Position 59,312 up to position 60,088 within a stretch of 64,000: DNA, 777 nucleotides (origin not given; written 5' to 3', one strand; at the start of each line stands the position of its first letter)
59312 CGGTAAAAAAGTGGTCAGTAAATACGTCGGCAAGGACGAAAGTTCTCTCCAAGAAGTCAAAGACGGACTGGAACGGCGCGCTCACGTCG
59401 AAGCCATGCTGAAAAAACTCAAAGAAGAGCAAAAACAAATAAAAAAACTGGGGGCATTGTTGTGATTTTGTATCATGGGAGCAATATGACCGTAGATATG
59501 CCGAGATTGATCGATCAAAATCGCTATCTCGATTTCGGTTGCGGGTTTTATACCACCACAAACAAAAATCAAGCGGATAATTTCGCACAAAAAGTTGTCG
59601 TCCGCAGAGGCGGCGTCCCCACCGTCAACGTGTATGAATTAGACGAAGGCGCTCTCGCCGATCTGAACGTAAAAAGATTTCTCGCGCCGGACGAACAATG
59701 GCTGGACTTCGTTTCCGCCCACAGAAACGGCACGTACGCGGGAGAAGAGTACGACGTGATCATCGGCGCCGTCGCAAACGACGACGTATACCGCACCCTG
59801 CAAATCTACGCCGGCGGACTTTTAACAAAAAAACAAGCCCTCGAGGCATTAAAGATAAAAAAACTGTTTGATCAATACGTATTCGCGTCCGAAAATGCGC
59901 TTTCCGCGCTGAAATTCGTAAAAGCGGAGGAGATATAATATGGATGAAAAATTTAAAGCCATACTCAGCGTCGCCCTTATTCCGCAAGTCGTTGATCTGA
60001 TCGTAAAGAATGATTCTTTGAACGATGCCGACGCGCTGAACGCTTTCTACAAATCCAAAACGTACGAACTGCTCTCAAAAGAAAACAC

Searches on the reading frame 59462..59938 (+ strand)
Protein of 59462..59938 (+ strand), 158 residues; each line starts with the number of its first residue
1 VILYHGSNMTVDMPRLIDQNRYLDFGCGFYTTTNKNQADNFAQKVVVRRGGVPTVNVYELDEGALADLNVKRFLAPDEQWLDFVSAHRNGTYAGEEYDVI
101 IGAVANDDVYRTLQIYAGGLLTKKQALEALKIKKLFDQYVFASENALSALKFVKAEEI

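Call 3: search_protein_families(library=pfam, proteins=[window:59462-59938:+], max_evalue=1)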
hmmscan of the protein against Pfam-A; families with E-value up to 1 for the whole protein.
window:59462-59938:+ (158 aa): 2 families
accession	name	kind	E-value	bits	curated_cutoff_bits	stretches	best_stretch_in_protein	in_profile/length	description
PF13151.12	DUF3990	-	7.4e-51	172.3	32.2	1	1-152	1-152/152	Protein of unknown function (DUF3990)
PF18760.7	ART-PolyVal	-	0.011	16.9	31.2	1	1-43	7-46/140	ADP-Ribosyltransferase in polyvalent proteins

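Call 4: search_protein_families(library=ncbifam, proteins=[window:59462-59938:+], max_evalue=1)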
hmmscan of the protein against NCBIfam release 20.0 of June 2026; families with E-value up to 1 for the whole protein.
window:59462-59938:+ (158 aa): 0 families

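Call 5: search_protein_families(library=padloc, proteins=[window:59462-59938:+], max_evalue=1)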
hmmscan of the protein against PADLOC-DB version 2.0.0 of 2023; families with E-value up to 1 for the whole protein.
window:59462-59938:+ (158 aa): 8 families
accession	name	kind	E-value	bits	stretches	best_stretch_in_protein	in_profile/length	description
PDLC04436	PDC-M13A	-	2.7e-66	220.2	1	1-157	1-158/159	-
PDLC04438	PDC-M13B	-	4.6e-53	177.4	1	1-157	1-157/158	-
PDLC04411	PDC-M10A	-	5.3e-33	111.9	1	1-157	4-152/156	-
PDLC04412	PDC-M10A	-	3.7e-32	109.2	1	1-157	1-149/152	-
PDLC04437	PDC-M13A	-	2.4e-23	80.6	1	19-126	8-116/117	-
PDLC04413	PDC-M10A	-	8.5e-20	69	1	1-157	1-149/157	-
PDLC04641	PDC-M42A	-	1.6e-06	26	1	1-72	4-73/215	-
PDLC04640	PDC-M42A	-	0.0028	15.1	1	2-68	69-133/280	-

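Call 6: search_protein_families(library=phrogs, proteins=[window:59462-59938:+], max_evalue=1)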
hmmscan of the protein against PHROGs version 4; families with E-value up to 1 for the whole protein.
window:59462-59938:+ (158 aa): 2 families
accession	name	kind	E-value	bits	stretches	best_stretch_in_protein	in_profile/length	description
phrog_4700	-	unknown function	0.00014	22.7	1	1-59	19-80/149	-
phrog_31411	-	unknown function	0.037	14.6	1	2-47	56-102/232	-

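Call 14: find_encoding_contigs(protein=window:59462-59938:+, flank=6000, max_places=10)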
Protein window:59462-59938:+ (158 aa): no gene with exactly this product is on record in the collection.

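Call 21: search_solved_structures(query=window:59462-59935:+, max_evalue=10, show_alignments=2)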
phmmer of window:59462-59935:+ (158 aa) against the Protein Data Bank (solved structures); distinct sequences matched with E-value up to 10: 1.
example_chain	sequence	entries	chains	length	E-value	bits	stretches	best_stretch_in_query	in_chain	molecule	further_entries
1ibq_A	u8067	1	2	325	0.29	14.4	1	81-138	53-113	ASPERGILLOPEPSIN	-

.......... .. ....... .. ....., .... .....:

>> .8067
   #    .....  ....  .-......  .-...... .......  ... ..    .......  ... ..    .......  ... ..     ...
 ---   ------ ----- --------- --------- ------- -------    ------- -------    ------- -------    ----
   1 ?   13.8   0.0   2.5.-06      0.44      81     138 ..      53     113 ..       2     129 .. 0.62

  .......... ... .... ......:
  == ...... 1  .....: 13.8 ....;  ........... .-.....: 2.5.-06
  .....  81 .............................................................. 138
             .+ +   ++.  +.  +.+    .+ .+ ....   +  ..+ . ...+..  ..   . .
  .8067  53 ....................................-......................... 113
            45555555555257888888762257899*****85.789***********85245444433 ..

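Call 25: find_homologous_proteins(query=window:59462-59935:+, max_evalue=0.001)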
Query window:59462-59935:+ (158 aa): 3297 proteins with E <= 0.001 among 3424 candidates; the best 120 are listed.
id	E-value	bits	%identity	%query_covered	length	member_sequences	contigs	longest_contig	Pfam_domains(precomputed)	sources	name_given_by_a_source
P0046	1.9e-99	348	100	100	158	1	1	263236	PF13151.13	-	-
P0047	9.8e-99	345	99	100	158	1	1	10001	PF13151.13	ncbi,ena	-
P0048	1.3e-96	339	97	100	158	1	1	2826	PF13151.13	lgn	-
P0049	1.3e-96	339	97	100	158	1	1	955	PF13151.13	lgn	-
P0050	2.4e-93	328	100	95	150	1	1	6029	PF13151.13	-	-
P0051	1.0e-89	316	91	100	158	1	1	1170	PF13151.13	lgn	-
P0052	1.5e-85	303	92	95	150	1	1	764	PF13151.13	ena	-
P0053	3.5e-80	285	80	100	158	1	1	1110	PF13151.13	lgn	-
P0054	1.9e-79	283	82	100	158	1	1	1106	PF13151.13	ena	-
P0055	7.4e-79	281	93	86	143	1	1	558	PF13151.13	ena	-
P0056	2.0e-78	279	78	100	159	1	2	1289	PF13151.13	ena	-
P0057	5.8e-78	278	79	99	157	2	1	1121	PF13151.13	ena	-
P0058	9.3e-78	277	77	100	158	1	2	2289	PF13151.13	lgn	-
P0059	1.4e-77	277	77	100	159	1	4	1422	PF13151.13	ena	-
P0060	3.6e-77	275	76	100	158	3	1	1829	PF13151.13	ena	-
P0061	2.8e-76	272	75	100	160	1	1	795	PF13151.13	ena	-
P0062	1.2e-75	270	76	100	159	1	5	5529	PF13151.13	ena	-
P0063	1.3e-75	270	77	100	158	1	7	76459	PF13151.13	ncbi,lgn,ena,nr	ncbi:MAG: DUF3990 domain-containing protein [Clostridia bacterium]|nr:DUF3990 domain-containing prot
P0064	1.3e-75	270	77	100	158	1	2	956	PF13151.13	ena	-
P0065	2.5e-75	269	77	100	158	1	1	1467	PF13151.13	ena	-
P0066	2.8e-75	269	77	100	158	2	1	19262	PF13151.13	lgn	-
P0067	3.0e-75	269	76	100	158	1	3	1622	PF13151.13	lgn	-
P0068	3.5e-75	269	76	100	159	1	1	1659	PF13151.13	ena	-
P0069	4.6e-75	269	74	100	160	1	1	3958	PF13151.13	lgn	-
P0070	4.9e-75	268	77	100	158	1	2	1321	PF13151.13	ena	-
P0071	5.7e-75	268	76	100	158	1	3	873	PF13151.13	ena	-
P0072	6.0e-75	268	75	100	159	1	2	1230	PF13151.13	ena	-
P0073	6.4e-75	268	77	100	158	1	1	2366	PF13151.13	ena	-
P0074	6.4e-75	268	74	100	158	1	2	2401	PF13151.13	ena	-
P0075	6.8e-75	268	76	100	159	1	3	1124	PF13151.13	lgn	-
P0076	6.8e-75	268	75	100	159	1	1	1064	PF13151.13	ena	-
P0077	6.9e-75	268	75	100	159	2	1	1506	PF13151.13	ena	-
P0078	7.2e-75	268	76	100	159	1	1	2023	PF13151.13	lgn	-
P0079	8.6e-75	268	73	100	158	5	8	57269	PF13151.13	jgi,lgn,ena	-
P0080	9.3e-75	268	75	100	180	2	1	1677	PF13151.13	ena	-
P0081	9.4e-75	268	76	100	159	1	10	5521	PF13151.13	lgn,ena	-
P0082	9.9e-75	267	76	100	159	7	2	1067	PF13151.13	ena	-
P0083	1.1e-74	267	75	100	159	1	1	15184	PF13151.13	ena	-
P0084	1.1e-74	267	75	100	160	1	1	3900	PF13151.13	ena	-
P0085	1.2e-74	267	75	100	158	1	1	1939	PF13151.13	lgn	-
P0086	1.2e-74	267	75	100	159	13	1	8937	PF13151.13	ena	-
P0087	1.3e-74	267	75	100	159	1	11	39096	PF13151.13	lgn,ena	-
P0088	1.3e-74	267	75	100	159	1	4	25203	PF13151.13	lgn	-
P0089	1.3e-74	267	75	100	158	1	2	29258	PF13151.13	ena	-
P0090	1.4e-74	267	77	100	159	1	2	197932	PF13151.13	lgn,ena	-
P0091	1.5e-74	267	76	100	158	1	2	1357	PF13151.13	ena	-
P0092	1.6e-74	267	75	100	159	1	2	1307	PF13151.13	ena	-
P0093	1.7e-74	267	77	100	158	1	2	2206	PF13151.13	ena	-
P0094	1.8e-74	267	75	100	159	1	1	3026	PF13151.13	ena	-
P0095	1.8e-74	267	73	100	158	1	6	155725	PF13151.13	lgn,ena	-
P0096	1.9e-74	267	75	100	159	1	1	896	PF13151.13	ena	-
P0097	2.1e-74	266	75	100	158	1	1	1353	PF13151.13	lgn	-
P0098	2.1e-74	266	76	100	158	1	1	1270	PF13151.13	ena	-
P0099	2.2e-74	266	75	100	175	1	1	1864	PF13151.13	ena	-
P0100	2.2e-74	266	75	100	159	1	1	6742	PF13151.13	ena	-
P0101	2.3e-74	266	73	100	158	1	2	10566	PF13151.13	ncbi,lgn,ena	-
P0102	2.4e-74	266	75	100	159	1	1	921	PF13151.13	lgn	-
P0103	2.5e-74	266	75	100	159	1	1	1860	PF13151.13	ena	-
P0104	2.7e-74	266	76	100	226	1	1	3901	PF13151.13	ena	-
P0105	3.2e-74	266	76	100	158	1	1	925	PF13151.13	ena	-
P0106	3.2e-74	266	75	100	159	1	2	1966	PF13151.13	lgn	-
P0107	3.3e-74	266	75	100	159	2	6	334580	PF13151.13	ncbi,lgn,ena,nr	ncbi:MAG: DUF3990 domain-containing protein [Clostridia bacterium]|nr:DUF3990 domain-containing prot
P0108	3.5e-74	266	74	100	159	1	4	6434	PF13151.13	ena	-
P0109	3.6e-74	266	75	100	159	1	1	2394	PF13151.13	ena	-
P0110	3.8e-74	266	76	100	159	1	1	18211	PF13151.13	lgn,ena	-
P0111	4.7e-74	265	74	100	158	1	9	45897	PF13151.13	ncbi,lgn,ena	-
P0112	4.8e-74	265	75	100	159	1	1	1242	PF13151.13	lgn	-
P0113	4.9e-74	265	74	100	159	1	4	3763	PF13151.13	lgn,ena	-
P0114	5.0e-74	265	75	100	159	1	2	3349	PF13151.13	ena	-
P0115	5.2e-74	265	74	100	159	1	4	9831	PF13151.13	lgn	-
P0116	5.9e-74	265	75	100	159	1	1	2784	PF13151.13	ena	-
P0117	6.0e-74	265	76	100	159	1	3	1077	PF13151.13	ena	-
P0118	6.3e-74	265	74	100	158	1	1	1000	PF13151.13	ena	-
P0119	6.3e-74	265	74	100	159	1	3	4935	PF13151.13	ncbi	-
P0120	7.6e-74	265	74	100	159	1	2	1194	PF13151.13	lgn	-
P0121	8.3e-74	264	76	100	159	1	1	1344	PF13151.13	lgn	-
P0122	8.7e-74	264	73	100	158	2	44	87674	PF13151.13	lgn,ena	-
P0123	8.7e-74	264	73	100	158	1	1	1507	PF13151.13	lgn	-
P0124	8.8e-74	264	75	100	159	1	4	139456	PF13151.13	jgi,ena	-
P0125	8.9e-74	264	76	100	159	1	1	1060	PF13151.13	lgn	-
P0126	9.1e-74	264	75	100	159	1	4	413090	PF13151.13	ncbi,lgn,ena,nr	ncbi:MAG: DUF3990 domain-containing protein [Clostridia bacterium]|nr:DUF3990 domain-containing prot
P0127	1.1e-73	264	73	100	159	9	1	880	PF13151.13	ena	-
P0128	1.1e-73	264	75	100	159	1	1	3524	PF13151.13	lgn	-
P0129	1.2e-73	264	75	100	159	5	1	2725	PF13151.13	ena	-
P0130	1.2e-73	264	73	100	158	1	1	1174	PF13151.13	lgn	-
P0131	1.2e-73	264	75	100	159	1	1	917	PF13151.13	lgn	-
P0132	1.3e-73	264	75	100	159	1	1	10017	PF13151.13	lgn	-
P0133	1.4e-73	264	74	100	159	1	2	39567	PF13151.13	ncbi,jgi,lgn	-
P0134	1.6e-73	264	75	100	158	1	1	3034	PF13151.13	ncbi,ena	-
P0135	1.7e-73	264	75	100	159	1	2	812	PF13151.13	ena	-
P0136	1.7e-73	263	75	100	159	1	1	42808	PF13151.13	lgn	-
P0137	1.8e-73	263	73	100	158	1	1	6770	PF13151.13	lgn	-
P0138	1.8e-73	263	75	100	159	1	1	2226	PF13151.13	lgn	-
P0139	1.9e-73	263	74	100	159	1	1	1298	PF13151.13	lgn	-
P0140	1.9e-73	263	75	100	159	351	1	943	PF13151.13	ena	-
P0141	2.1e-73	263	76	100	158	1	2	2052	PF13151.13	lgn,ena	-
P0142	2.2e-73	263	75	100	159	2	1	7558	PF13151.13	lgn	-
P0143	2.3e-73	263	75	100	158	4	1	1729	PF13151.13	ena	-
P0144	2.4e-73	263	75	100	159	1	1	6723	PF13151.13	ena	-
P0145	2.4e-73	263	75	100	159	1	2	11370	PF13151.13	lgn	-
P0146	2.6e-73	263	76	100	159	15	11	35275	PF13151.13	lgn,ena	-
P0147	2.9e-73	263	74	100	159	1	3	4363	PF13151.13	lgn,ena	-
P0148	3.1e-73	263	75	100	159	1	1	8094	PF13151.13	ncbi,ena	-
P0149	3.1e-73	263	76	100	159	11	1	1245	PF13151.13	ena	-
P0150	3.1e-73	263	75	100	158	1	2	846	PF13151.13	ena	-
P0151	3.3e-73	263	73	100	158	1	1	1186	PF13151.13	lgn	-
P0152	3.4e-73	263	75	100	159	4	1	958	PF13151.13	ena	-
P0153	3.6e-73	262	73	100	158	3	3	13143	PF13151.13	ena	-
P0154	3.9e-73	262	75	100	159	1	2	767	PF13151.13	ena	-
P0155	4.2e-73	262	74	100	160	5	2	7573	PF13151.13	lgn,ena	-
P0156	4.4e-73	262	74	100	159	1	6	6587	PF13151.13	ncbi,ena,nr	ncbi:MAG: DUF3990 domain-containing protein [Clostridia bacterium]|nr:DUF3990 domain-containing prot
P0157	4.4e-73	262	75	100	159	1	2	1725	PF13151.13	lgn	-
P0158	4.6e-73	262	75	100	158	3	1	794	PF13151.13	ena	-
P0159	4.6e-73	262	74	100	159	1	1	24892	PF13151.13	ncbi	-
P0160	4.7e-73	262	75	100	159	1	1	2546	PF13151.13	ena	-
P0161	4.7e-73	262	73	100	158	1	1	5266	PF13151.13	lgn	-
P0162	5.0e-73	262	73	100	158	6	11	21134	PF13151.13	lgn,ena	-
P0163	5.3e-73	262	75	99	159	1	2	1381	PF13151.13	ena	-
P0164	5.6e-73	262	75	100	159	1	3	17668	PF13151.13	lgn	-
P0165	6.0e-73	262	72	100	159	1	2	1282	PF13151.13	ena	-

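Call 26: search_dna_similar(query=window:59462-59935:+, collection=phages, mode=protein, max_evalue=0.001, max_rows=30)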
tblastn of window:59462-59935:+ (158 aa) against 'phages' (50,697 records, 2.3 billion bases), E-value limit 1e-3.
Records with a match: 9; places in all: 9; records where one place covers at least 80% of the query: 9.
Best place of each record, by identity: <60% 9.
By first word of the organism name: Bacteriophage 7; Geobacillus 2.
By host as written in the record: - 9.
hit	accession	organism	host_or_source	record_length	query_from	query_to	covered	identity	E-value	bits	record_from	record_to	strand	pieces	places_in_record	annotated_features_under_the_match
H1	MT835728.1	Bacteriophage sp.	human fecal samples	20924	1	158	100%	39.4%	2e-26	109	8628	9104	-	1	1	record has no annotation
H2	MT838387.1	Bacteriophage sp.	human fecal samples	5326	1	158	100%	39.4%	6e-25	105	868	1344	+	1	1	record has no annotation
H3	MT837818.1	Bacteriophage sp.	human fecal samples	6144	1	155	98%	34.6%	3e-18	86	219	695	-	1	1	record has no annotation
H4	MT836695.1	Bacteriophage sp.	human fecal samples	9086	1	158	100%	33.5%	4e-14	74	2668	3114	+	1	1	record has no annotation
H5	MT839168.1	Bacteriophage sp.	human fecal samples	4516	1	154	97%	31.0%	7e-11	65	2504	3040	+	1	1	record has no annotation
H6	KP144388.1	Geobacillus virus E3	failed fermentation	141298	2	152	96%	28.9%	6e-6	50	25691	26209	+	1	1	hypothetical protein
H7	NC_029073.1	Geobacillus virus E3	failed fermentation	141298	2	152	96%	28.9%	6e-6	50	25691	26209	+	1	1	hypothetical protein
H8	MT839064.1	Bacteriophage sp.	human fecal samples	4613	2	156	98%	27.7%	1e-8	58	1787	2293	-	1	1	record has no annotation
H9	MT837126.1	Bacteriophage sp.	human fecal samples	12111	1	155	98%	25.1%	9e-5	47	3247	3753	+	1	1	record has no annotation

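Call 27: search_dna_similar(query=window:59462-59935:+, collection=plasmids, mode=protein, max_evalue=0.001, max_rows=30)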
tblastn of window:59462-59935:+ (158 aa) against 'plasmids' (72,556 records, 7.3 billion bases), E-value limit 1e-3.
Records with a match: 90; places in all: 91; records where one place covers at least 80% of the query: 88.
Best place of each record, by identity: <60% 90.
By first word of the organism name: Bacteroides 42; Clostridium 15; Parabacteroides 8; Phocaeicola 8; Moraxella 5; Subdoligranulum 2; Lactobacillus 2; Clostridiaceae 1; Butyricimonas 1; Segatella 1; and 5 more.
By predicted mobility (MOB-suite, as given by PLSDB): non-mobilizable 51; conjugative 29; mobilizable 10.
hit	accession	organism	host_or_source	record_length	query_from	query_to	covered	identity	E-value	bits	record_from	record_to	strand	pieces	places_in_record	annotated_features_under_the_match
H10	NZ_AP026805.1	Clostridium tetani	soil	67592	1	158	100%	40.1%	1e-27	114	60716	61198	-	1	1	DUF3990 domain-containing protein | DUF3791 domain-containing protein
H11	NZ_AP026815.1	Clostridium tetani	soil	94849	1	158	100%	40.1%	1e-27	114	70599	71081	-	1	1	DUF3990 domain-containing protein | DUF3791 domain-containing protein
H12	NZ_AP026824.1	Clostridium tetani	Homo sapiens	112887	1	158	100%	40.1%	1e-27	114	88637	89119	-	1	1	DUF3990 domain-containing protein | DUF3791 domain-containing protein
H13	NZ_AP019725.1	Bacteroides uniformis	Homo sapiens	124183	1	158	100%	40.0%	2e-26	110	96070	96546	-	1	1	DUF3990 domain-containing protein | DUF3791 domain-containing protein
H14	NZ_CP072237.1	Bacteroides uniformis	Homo sapiens,cultured bacterial ...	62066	1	158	100%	40.0%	2e-26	110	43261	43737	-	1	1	DUF3990 domain-containing protein | DUF3791 domain-containing protein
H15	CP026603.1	Clostridiaceae bacterium 14S0207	Bos taurus,whole organsim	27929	1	158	100%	39.5%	5e-26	109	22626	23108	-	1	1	hypothetical protein (x2)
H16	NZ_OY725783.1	Parabacteroides distasonis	-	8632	1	158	100%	39.4%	2e-24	105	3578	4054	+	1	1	DUF3990 domain-containing protein | DUF3791 domain-containing protein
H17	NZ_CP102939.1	Bacteroides cellulosilyticus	Blood(Human)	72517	1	158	100%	39.4%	2e-24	105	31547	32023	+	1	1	DUF3990 domain-containing protein | DUF3791 domain-containing protein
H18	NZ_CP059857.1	Bacteroides zhangwenhongii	Homo sapiens,pure culture,feces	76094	1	158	100%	39.4%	2e-24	105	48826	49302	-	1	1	DUF3990 domain-containing protein | DUF3791 domain-containing protein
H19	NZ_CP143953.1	Phocaeicola vulgatus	Homo sapiens,cell culture,fecal sample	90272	1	158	100%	39.4%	2e-24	105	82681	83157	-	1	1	DUF3990 domain-containing protein | DUF3791 domain-containing protein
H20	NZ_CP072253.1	Bacteroides cellulosilyticus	Homo sapiens,cultured bacterial ...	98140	1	158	100%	39.4%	2e-24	105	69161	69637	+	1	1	DUF3990 domain-containing protein | DUF3791 domain-containing protein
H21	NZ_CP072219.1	Bacteroides xylanisolvens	Homo sapiens,cultured bacterial ...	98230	1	158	100%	39.4%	2e-24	105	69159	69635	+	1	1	DUF3990 domain-containing protein | DUF3791 domain-containing protein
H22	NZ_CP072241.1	Bacteroides uniformis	Homo sapiens,cultured bacterial ...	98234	1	158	100%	39.4%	2e-24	105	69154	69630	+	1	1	DUF3990 domain-containing protein | DUF3791 domain-containing protein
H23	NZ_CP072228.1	Bacteroides eggerthii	Homo sapiens,cultured bacterial ...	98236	1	158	100%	39.4%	2e-24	105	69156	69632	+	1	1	DUF3990 domain-containing protein | DUF3791 domain-containing protein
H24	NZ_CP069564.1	Bacteroides fragilis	-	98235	1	158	100%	39.4%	2e-24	105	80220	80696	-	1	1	DUF3990 domain-containing protein | DUF3791 domain-containing protein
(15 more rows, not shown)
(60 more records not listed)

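Call 28: get_annotated_region(hit=H10, flank=3500)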
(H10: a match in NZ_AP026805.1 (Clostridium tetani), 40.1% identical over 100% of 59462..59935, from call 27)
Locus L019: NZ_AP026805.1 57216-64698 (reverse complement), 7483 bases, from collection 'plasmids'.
description: Clostridium tetani strain KHSU-134307-016 plasmid pKHSU-134307-016-1, complete sequence
organism: Clostridium tetani (NCBI taxid 1513)
taxonomy: Bacteria; Bacillota; Clostridia; Eubacteriales; Clostridiaceae; Clostridium; Clostridium tetani
host: -; source: soil; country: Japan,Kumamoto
typing (MOB-suite, as given by PLSDB): non-mobilizable; replicon rep_cluster_256
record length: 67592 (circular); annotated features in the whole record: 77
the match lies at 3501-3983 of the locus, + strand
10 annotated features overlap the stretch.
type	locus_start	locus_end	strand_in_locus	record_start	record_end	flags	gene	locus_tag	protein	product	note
CDS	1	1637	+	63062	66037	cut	colT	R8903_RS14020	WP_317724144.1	collagenase ColT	-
CDS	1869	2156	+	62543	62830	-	-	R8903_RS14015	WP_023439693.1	hypothetical protein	-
CDS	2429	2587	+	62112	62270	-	-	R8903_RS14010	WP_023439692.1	hypothetical protein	-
CDS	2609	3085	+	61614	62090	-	-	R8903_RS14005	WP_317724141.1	hypothetical protein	-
CDS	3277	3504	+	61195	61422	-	-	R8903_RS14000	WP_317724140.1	DUF3791 domain-containing protein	-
CDS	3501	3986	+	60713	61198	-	-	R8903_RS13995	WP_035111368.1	DUF3990 domain-containing protein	-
CDS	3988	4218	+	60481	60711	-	-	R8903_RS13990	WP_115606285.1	hypothetical protein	-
CDS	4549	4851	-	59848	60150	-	-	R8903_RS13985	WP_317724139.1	DUF2442 domain-containing protein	-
CDS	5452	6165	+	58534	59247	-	-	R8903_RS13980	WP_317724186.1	ATP-binding cassette domain-containing protein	-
CDS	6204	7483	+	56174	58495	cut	-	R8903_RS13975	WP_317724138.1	hypothetical protein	-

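Call 29: get_annotated_region(hit=H13, flank=3500)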
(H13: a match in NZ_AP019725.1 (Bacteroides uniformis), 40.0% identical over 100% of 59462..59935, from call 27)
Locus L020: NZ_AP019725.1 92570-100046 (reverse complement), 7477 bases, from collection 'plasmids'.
description: Bacteroides uniformis strain NBRC 113350 plasmid pBUN1, complete sequence
organism: Bacteroides uniformis (NCBI taxid 820)
taxonomy: Bacteria; Bacteroidota; Bacteroidia; Bacteroidales; Bacteroidaceae; Bacteroides; Bacteroides uniformis
host: -; source: Homo sapiens; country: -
typing (MOB-suite, as given by PLSDB): mobilizable; relaxase MOBV
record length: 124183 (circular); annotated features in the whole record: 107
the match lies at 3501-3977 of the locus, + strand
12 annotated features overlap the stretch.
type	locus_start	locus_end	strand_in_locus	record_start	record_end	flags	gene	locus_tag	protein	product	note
CDS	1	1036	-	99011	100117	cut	-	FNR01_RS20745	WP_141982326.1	site-specific integrase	GO:0015074 - DNA integration [Evidence IEA]; GO:0006310 - DNA recombination [Evidence IEA]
CDS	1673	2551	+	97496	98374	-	-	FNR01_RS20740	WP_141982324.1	ParA family protein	-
CDS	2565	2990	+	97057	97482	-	-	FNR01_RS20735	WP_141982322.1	hypothetical protein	-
CDS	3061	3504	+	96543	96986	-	-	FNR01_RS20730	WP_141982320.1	DUF3791 domain-containing protein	-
CDS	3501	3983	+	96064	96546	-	-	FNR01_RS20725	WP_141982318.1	DUF3990 domain-containing protein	-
CDS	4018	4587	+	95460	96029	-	-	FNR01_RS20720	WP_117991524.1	ORF6N domain-containing protein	-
CDS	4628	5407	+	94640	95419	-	-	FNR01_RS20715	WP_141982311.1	Fic family protein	-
CDS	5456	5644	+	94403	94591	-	-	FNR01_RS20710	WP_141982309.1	hypothetical protein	-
CDS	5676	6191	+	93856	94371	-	-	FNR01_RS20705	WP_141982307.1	hypothetical protein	-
CDS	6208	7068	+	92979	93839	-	rhuM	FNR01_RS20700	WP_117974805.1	RhuM family protein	-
CDS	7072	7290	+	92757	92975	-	-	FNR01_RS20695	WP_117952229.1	helix-turn-helix transcriptional regulator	-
CDS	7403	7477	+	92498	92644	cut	-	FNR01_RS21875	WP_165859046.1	hypothetical protein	-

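Call 30: get_annotated_region(hit=H6, flank=2500)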
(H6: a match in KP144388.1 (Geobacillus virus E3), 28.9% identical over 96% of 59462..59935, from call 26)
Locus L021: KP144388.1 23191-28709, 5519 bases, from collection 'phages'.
description: Geobacillus virus E3, complete genome.
organism: Geobacillus virus E3 (NCBI taxid 1572712)
taxonomy: Viruses; Duplodnaviria; Heunggongvirae; Uroviricota; Caudoviricetes
host: -; source: failed fermentation; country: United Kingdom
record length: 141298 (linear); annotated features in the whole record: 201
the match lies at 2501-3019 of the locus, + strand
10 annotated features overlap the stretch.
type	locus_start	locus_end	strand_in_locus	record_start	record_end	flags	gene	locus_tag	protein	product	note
CDS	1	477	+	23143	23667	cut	-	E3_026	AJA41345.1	hypothetical protein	GP26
CDS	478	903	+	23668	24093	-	-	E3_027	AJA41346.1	hypothetical protein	GP27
CDS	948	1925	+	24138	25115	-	-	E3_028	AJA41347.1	integrase-like protein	GP28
CDS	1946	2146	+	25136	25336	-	-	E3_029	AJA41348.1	hypothetical protein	GP29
CDS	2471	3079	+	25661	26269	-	-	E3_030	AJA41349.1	hypothetical protein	GP30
CDS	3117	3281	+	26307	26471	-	-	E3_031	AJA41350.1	hypothetical protein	GP31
CDS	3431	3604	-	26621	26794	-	-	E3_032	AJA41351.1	hypothetical protein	GP32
CDS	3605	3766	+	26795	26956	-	-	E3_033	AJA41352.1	hypothetical protein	GP33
CDS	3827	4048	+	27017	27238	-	-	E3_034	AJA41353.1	hypothetical protein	GP34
CDS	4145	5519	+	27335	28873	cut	-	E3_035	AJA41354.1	hypothetical protein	GP35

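Call 60: predict_structure(alignment_id=A3)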
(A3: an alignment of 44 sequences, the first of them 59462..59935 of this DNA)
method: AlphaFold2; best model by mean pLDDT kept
length: 158 residues; sequences in the alignment: 44
mean_pLDDT: 87.2   pTM: 0.81
mean pLDDT of the five models: 87.2, 85.4, 84.6, 83.8, 83.2
residues with pLDDT >= 90: 83; 70-90: 64; 50-70: 8; < 50: 3
segments of 3 or more residues with pLDDT < 50: 20-22
pLDDT, mean of each block of 10 residues (from residue 1): 95 82 66 92 89 97 89 90 85 89 75 87 92 82 92 97
secondary structure, 60 per line:
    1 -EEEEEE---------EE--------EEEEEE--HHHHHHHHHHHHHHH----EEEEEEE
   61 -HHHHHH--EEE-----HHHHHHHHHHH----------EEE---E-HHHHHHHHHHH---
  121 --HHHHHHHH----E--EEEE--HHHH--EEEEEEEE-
elements in order: E2-7 E27-32 H35-49 E54-60 H62-67 E70-72 H78-88 E99-101 H107-117 H123-130 E138-141 H144-147 E150-157
